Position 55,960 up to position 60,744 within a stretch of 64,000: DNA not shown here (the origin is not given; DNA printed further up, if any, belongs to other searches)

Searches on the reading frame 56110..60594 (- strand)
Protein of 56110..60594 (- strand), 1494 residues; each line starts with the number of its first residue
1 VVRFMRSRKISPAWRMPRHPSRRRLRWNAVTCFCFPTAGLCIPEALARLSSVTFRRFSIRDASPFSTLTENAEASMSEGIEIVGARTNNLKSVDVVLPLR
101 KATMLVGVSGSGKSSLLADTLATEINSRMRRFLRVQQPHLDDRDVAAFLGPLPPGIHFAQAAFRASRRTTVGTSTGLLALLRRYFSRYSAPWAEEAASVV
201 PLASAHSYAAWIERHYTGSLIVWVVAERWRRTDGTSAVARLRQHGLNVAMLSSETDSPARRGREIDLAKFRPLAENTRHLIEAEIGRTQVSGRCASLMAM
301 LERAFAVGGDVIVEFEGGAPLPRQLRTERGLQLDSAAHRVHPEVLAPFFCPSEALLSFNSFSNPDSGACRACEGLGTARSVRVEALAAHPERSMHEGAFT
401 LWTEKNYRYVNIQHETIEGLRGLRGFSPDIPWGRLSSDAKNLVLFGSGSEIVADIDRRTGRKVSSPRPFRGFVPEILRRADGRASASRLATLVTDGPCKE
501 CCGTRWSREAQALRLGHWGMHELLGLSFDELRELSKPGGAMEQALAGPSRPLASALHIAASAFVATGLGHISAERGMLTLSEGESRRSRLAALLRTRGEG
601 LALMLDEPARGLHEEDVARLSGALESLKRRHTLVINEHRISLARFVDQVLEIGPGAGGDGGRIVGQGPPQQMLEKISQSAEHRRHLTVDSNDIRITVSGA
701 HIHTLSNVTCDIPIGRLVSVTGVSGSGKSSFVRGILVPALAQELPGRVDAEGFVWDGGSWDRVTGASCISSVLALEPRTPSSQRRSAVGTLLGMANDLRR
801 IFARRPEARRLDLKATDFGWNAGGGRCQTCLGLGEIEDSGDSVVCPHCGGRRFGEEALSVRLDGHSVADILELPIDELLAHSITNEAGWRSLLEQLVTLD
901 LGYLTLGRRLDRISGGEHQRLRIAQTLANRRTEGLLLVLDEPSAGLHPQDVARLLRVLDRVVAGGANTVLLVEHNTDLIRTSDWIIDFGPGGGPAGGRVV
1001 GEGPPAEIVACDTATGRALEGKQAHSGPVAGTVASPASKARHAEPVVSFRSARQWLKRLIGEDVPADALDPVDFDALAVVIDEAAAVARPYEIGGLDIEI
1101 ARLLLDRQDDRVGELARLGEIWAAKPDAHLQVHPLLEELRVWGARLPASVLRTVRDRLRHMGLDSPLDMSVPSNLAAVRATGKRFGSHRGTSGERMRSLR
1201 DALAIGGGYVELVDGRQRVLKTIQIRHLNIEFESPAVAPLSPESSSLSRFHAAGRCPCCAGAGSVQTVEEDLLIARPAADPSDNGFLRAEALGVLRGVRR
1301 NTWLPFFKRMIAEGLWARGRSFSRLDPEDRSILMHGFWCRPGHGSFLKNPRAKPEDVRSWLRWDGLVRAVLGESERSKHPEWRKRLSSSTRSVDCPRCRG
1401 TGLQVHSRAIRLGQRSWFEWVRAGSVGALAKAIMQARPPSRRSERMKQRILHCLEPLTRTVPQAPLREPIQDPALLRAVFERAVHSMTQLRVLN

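Call 61: search_protein_families(library=pfam, proteins=[window:56110-60594:-], max_evalue=0.001)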
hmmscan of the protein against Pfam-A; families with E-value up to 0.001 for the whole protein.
window:56110-60594:- (1494 aa): 8 families
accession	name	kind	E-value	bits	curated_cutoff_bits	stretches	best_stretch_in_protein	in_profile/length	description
PF00005.33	ABC_tran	-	2.7e-14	54.4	25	1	705-943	1-136/137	ABC transporter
PF17755.6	UvrA_DNA-bind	-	3.1e-12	47.2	23.2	1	388-487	7-103/110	UvrA DNA-binding domain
PF20703.3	nSTAND1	-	5.8e-09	36.5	27.1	1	716-748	34-66/379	Novel STAND NTPase 1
PF13191.12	AAA_16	-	1.8e-08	35.5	32.6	0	700-747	7-59/167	AAA ATPase domain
PF13304.12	AAA_21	-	5.5e-08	33.7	27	0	920-971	244-295/304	AAA domain, putative AbiEii toxin, Type IV TA system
PF13555.12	AAA_29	-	2.7e-06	27.5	27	0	97-117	19-39/61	P-loop containing region of AAA domain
PF02463.25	SMC_N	-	0.00033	20.6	40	0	89-118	9-42/220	RecF/RecN/SMC N terminal domain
PF03193.22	RsgA_GTPase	-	0.00088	19.6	30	0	85-119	89-125/174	RsgA GTPase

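Call 62: search_protein_families(library=padloc, proteins=[window:56110-60594:-], max_evalue=0.00001)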
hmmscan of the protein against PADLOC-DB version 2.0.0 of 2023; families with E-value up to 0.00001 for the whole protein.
window:56110-60594:- (1494 aa): 9 families
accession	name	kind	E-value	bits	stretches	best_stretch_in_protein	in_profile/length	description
PDLC04135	mad3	-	1.5e-48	164.2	3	906-1000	257-348/374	mads_3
PDLC04140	mad8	-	5.2e-17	60.3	1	701-978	9-236/314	mads_8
PDLC03878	NsnB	-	1.5e-08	32.8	0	89-125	9-46/345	-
PDLC04175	HEC-01A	-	2e-08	31.7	0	579-636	248-305/363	-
PDLC04242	PDC-M01A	-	2.1e-07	27.5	1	911-981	402-472/566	-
PDLC04389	PDC-M07A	-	2.5e-07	28.1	0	919-979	311-371/443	-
PDLC04178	HEC-01A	-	7.4e-07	26.5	0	709-734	22-47/399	-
PDLC02980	AriA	-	1.3e-06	26.6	0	881-963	171-288/304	-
PDLC04176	HEC-01A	-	3.1e-06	24.8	0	913-982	256-324/371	-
